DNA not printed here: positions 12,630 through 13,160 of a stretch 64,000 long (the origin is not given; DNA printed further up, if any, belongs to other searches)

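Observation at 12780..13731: Sortase co-transcribed with a 76-aa minimal candidate substrate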

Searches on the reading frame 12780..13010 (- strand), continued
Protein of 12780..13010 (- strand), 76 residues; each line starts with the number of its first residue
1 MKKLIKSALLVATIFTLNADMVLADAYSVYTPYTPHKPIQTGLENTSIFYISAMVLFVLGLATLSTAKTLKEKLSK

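Call 80: search_protein_families(library=phrogs, proteins=[window:12780-13010:-, P0175, P0149], max_evalue=0.01)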
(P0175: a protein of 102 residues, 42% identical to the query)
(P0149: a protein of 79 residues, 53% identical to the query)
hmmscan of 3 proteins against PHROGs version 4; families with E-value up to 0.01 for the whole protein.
window:12780-13010:- (76 aa): 1 family
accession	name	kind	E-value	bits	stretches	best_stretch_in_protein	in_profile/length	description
phrog_22308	-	unknown function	0.0011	20.3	1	1-51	1-52/66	-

P0175 (102 aa): 0 families

P0149 (79 aa): 0 families

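Call 87: predict_structure(alignment_id=A4)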
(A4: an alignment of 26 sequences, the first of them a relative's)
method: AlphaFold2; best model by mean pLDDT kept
length: 76 residues; sequences in the alignment: 26
mean_pLDDT: 79.2   pTM: 0.42
mean pLDDT of the five models: 79.2, 78.7, 78.1, 75.0, 74.6
residues with pLDDT >= 90: 21; 70-90: 33; 50-70: 22; < 50: 0
segments of 3 or more residues with pLDDT < 50: none
pLDDT, mean of each block of 10 residues (from residue 1): 83 75 58 68 76 92 95 90
secondary structure, 60 per line:
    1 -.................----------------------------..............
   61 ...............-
elements in order: H2-18 H47-75
